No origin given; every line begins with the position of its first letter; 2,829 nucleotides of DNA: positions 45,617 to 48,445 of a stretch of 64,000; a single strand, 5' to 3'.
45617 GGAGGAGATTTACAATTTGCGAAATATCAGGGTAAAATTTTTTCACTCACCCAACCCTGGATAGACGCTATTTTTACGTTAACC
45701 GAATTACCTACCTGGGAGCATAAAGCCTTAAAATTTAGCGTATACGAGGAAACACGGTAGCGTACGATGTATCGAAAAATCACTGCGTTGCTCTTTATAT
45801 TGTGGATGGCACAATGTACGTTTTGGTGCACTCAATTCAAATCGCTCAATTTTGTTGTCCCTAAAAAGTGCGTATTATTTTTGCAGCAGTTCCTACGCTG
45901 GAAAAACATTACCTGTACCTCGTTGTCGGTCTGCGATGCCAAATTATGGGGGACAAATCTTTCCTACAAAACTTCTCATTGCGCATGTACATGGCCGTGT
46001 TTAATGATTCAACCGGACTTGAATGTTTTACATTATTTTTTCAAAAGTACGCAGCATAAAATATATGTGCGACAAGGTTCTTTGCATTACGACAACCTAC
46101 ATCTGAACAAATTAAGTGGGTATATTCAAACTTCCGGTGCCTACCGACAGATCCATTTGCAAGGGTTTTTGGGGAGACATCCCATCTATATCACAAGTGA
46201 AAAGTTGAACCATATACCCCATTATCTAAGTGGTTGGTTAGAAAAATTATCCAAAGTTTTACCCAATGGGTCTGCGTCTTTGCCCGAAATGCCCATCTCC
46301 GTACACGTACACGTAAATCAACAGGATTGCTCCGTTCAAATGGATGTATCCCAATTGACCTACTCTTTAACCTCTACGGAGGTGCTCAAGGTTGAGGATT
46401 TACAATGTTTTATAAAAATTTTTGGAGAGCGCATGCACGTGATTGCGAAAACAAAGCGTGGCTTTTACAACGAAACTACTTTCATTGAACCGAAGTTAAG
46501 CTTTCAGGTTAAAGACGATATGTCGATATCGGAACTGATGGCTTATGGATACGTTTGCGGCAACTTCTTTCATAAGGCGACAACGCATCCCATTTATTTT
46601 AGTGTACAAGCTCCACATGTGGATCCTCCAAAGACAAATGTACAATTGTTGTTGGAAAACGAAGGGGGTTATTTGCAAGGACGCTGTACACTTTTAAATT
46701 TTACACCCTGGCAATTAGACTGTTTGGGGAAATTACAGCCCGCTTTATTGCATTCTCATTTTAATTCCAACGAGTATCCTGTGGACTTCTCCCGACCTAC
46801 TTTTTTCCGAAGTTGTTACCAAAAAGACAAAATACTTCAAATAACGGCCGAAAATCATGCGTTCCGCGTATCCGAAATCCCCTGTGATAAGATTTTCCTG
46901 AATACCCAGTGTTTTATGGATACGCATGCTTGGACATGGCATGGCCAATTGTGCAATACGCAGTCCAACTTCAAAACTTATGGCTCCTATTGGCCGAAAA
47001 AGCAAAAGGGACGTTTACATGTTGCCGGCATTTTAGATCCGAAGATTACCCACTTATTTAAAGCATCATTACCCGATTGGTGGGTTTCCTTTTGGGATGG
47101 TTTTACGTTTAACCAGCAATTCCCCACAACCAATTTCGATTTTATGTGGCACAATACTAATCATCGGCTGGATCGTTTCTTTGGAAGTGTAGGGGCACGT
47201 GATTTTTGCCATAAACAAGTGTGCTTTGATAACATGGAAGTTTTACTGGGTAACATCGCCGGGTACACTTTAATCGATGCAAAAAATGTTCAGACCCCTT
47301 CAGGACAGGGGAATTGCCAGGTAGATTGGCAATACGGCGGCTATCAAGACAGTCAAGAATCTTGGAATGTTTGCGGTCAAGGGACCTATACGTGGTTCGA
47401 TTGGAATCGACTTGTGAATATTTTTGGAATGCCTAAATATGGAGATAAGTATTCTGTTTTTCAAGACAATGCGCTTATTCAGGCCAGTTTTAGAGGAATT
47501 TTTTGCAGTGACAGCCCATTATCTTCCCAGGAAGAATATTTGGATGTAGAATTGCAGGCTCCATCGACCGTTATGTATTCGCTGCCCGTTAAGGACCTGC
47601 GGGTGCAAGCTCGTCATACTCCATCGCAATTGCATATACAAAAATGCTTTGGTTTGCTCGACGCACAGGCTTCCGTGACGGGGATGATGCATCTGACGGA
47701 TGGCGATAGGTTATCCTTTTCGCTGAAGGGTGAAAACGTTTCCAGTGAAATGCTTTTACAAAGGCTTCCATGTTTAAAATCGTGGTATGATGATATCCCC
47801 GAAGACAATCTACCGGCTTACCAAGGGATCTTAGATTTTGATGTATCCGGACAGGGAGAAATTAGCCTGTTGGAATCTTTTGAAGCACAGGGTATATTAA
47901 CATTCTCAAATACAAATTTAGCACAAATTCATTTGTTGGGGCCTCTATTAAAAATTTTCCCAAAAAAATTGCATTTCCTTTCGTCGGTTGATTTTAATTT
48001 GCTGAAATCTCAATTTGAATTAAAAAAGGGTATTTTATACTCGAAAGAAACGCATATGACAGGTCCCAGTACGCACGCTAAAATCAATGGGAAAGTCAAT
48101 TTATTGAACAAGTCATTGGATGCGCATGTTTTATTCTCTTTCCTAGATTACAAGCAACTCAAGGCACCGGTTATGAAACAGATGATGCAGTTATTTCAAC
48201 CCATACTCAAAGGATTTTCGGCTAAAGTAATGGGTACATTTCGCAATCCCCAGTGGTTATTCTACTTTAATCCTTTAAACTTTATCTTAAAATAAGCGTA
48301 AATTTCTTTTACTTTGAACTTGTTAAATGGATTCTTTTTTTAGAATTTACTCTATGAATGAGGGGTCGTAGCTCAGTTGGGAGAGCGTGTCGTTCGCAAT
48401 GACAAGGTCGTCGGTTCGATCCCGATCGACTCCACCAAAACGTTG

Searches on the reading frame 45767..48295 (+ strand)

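Call 7: search_protein_families(library=pfam, proteins=[window:45767-48295:+], max_evalue=0.001)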
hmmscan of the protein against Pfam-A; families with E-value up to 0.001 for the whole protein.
window:45767-48295:+ (842 aa): 1 family
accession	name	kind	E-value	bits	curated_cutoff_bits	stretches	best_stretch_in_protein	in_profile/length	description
PF13116.12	YhdP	-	2.8e-07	29.3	46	1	738-788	1118-1168/1224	YhdP protein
